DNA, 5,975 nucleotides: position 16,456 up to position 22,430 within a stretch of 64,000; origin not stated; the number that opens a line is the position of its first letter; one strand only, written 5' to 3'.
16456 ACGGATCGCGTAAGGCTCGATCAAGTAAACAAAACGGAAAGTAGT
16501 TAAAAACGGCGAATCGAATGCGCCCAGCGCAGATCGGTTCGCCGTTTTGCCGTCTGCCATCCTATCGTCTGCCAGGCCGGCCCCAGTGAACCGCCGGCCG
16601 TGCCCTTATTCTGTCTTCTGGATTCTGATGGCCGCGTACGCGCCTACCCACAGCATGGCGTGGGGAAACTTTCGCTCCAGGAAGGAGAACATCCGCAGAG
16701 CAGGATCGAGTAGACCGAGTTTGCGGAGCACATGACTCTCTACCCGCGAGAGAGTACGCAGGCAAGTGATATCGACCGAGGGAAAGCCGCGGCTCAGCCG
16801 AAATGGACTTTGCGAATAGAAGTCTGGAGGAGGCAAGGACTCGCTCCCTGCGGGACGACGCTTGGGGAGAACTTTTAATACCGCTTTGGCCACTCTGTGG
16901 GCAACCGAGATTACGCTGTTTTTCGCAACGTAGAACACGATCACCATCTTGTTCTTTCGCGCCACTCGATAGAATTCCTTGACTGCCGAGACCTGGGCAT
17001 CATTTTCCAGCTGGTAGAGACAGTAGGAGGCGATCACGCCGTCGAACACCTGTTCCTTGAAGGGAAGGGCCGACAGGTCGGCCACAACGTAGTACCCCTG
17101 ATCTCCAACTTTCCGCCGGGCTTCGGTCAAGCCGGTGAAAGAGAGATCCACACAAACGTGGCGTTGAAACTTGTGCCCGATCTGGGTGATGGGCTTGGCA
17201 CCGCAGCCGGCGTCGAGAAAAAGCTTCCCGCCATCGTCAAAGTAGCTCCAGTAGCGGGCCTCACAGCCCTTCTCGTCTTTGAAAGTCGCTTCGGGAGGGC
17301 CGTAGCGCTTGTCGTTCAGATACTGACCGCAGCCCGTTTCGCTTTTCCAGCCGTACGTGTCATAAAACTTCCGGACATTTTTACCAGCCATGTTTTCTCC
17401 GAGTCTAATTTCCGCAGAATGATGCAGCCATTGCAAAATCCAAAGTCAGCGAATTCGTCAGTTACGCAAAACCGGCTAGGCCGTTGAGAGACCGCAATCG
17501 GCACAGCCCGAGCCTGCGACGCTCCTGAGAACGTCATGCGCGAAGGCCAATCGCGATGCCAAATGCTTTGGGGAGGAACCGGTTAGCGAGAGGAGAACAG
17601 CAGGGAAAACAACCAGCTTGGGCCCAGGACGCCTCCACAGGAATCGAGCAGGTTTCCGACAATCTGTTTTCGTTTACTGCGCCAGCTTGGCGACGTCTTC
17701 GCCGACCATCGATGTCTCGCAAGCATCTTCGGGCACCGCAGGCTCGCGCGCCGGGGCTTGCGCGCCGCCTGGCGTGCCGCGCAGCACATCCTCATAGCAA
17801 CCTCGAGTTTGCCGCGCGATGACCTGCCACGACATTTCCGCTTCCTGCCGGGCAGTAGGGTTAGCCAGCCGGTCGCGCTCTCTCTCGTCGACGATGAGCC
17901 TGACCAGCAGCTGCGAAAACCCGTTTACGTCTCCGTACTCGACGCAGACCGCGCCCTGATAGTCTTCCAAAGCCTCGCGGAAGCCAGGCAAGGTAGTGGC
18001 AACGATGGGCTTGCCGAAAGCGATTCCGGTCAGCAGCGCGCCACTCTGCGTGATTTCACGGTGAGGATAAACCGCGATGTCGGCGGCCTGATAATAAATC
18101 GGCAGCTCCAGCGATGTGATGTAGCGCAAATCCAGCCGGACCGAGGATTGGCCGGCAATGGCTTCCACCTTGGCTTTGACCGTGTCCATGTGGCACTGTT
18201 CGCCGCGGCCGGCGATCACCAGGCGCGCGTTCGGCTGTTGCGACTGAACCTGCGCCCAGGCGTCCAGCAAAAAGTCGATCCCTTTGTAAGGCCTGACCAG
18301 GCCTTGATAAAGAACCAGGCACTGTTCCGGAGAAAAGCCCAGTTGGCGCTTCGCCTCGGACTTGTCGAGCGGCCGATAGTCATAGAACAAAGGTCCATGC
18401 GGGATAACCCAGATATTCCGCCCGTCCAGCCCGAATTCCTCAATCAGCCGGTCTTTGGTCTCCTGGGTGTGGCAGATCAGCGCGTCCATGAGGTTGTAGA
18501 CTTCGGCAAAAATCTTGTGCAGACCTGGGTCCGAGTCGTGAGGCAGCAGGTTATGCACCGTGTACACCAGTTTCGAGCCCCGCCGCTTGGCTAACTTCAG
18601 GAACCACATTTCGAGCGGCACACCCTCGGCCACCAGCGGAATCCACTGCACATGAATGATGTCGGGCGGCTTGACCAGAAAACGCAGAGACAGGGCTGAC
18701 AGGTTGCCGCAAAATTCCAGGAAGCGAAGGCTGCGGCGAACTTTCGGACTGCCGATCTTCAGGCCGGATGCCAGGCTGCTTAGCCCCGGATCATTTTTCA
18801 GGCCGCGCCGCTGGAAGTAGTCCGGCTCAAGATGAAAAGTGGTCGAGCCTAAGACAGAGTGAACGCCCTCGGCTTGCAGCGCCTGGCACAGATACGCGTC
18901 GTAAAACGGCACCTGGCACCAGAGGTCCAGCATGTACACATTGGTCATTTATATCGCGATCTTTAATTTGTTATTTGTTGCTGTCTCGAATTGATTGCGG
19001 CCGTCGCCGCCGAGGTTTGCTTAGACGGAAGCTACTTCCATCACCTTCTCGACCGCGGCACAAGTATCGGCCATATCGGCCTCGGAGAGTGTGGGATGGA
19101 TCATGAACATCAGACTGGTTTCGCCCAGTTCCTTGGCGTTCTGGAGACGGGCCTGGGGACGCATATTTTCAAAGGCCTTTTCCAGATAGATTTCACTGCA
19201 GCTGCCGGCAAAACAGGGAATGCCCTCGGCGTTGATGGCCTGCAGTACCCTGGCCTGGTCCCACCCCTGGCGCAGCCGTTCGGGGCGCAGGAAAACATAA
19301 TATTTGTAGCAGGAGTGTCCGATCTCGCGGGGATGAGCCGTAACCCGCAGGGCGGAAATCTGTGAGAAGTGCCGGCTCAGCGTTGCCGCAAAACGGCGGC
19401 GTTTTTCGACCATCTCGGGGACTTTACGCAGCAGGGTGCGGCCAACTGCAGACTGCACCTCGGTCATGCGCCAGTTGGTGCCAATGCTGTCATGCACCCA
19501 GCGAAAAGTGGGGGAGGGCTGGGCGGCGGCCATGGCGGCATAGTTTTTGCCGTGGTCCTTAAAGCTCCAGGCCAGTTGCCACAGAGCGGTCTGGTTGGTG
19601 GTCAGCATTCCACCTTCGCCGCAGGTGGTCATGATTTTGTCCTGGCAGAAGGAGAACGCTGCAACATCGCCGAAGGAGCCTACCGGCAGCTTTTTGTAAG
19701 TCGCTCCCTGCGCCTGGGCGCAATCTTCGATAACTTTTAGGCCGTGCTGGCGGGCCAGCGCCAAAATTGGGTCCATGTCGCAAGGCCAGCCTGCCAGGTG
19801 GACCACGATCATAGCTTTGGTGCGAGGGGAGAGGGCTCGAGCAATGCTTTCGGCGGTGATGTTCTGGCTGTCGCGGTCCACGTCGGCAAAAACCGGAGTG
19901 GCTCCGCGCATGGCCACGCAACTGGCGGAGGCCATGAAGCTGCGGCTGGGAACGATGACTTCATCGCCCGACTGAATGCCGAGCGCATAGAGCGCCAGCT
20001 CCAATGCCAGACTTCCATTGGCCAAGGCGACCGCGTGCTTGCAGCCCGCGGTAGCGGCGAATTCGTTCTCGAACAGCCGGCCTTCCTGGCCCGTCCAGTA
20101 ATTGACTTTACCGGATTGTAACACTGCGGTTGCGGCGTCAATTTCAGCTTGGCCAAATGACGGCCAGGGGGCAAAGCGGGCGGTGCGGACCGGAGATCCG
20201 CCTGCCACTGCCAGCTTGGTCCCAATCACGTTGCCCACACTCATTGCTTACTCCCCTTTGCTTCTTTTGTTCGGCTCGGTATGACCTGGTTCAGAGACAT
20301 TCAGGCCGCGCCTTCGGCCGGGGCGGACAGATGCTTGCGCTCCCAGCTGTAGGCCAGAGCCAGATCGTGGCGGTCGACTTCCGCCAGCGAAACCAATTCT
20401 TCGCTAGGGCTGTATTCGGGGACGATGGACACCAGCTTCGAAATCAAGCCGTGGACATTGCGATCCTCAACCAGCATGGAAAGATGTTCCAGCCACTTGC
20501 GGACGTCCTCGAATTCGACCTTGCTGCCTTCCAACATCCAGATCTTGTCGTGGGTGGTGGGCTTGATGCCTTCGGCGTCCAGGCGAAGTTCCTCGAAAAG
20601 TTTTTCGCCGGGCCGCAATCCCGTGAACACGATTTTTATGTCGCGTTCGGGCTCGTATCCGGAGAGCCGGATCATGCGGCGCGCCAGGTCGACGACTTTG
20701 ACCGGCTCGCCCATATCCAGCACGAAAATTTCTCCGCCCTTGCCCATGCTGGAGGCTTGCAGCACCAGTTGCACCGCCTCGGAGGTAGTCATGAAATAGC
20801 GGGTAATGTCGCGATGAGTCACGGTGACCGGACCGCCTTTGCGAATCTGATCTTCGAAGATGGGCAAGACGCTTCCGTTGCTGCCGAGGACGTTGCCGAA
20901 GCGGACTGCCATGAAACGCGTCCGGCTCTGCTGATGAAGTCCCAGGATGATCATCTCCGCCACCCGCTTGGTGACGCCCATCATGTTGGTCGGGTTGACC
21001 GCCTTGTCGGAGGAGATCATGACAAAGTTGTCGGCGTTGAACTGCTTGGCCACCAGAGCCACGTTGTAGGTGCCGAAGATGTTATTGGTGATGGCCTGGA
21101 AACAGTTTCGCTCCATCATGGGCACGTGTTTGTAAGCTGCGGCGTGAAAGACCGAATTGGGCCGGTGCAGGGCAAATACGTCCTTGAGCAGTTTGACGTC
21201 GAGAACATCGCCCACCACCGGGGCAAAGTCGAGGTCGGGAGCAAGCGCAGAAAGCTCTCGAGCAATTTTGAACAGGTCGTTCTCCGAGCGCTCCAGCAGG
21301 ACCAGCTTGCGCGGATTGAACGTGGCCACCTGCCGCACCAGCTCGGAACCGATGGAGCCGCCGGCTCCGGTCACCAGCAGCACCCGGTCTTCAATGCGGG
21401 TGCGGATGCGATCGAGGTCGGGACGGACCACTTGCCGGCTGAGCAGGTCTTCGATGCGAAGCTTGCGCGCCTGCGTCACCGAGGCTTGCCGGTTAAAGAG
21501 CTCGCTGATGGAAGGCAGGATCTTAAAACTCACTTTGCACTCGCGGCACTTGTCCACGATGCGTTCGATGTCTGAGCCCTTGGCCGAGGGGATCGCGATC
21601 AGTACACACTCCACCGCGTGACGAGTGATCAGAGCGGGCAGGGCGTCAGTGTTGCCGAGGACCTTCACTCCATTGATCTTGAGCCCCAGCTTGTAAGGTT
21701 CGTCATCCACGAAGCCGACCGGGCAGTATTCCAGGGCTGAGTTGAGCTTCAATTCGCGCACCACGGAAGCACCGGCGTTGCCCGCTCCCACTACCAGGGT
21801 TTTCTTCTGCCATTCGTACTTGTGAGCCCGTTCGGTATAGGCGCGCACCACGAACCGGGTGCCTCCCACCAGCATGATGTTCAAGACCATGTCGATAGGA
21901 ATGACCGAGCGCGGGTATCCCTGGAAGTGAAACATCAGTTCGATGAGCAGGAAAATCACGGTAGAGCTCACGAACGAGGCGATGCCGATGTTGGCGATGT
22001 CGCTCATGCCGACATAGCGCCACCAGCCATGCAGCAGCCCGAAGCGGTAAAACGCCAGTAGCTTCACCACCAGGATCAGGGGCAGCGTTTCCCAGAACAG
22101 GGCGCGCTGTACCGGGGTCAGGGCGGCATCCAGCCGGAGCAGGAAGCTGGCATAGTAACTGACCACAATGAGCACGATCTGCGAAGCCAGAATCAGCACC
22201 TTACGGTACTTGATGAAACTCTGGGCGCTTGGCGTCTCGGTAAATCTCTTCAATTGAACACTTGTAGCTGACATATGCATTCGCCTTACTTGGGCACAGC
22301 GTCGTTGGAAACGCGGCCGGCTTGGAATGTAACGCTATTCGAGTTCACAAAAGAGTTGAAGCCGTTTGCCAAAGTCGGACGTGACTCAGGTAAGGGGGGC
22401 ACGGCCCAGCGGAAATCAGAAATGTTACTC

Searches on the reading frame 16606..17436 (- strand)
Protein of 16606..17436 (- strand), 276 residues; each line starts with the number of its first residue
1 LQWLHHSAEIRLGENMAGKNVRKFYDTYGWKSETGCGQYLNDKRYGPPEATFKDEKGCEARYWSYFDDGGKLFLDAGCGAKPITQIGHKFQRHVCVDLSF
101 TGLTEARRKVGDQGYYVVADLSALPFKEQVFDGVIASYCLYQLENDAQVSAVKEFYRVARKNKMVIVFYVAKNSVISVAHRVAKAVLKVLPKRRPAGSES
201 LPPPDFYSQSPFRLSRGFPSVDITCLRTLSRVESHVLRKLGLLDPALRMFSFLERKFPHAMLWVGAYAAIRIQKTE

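Call 12: search_protein_families(library=pfam, proteins=[window:16606-17436:-], max_evalue=0.00001)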
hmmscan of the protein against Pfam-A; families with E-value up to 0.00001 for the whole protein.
window:16606-17436:- (276 aa): 3 families
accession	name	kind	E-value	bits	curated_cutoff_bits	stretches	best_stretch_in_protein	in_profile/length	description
PF08241.18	Methyltransf_11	-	2.6e-13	50.9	21.2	1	74-166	1-94/95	Methyltransferase domain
PF13649.12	Methyltransf_25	-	9.7e-11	42.7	27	1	74-161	2-95/97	Methyltransferase domain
PF01209.24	Ubie_methyltran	-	7.2e-06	25.9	20.1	0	70-191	48-175/233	ubiE/COQ5 methyltransferase family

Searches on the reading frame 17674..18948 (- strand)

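Call 12: search_protein_families(library=pfam, proteins=[window:17674-18948:-], max_evalue=0.00001)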
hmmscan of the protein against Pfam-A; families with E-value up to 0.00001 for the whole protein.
window:17674-18948:- (424 aa): 4 families
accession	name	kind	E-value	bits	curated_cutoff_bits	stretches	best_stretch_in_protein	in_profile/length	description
PF13692.12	Glyco_trans_1_4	-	1.4e-21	77.7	27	1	212-353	4-141/142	Glycosyl transferases group 1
PF00534.26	Glycos_transf_1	-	2.6e-19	69.8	26.4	1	196-363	2-167/172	Glycosyl transferases group 1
PF13439.12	Glyco_transf_4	-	3.5e-13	50.4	28.5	1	19-185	10-165/170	Glycosyltransferase Family 4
PF13579.12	Glyco_trans_4_4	-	2e-07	31.9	29.7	1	20-185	10-158/158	Glycosyl transferase 4-like domain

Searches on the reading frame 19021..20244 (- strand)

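Call 12: search_protein_families(library=pfam, proteins=[window:19021-20244:-], max_evalue=0.00001)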
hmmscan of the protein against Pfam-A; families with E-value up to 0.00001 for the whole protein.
window:19021-20244:- (407 aa): 2 families
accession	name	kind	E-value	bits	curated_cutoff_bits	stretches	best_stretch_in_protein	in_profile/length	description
PF01041.23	DegT_DnrJ_EryC1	-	6.6e-92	308.9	19.8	1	31-398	4-359/360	DegT/DnrJ/EryC1/StrS aminotransferase family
PF01212.27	Beta_elim_lyase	-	2.3e-07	30.9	27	1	35-298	14-270/288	Beta-eliminating lyase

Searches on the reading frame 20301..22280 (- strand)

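Call 12: search_protein_families(library=pfam, proteins=[window:20301-22280:-], max_evalue=0.00001)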
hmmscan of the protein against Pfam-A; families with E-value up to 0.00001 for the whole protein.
window:20301-22280:- (659 aa): 5 families
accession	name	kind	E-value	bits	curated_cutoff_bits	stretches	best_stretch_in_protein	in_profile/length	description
PF02719.21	Polysacc_synt_2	-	4.3e-116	387.6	20.2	1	301-582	1-290/293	Polysaccharide biosynthesis protein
PF01370.27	Epimerase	-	6.8e-19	68.7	20.9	1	302-520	2-238/240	NAD dependent epimerase/dehydratase family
PF13727.12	CoA_binding_3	-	3.4e-15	56.9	25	1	95-256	17-175/175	CoA-binding domain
PF16363.11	GDP_Man_Dehyd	-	6.2e-11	42.8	27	1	302-425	1-130/332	GDP-mannose 4,6 dehydratase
PF04321.23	RmlD_sub_bind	-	1.7e-10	40.9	27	1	301-469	3-156/287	RmlD substrate binding domain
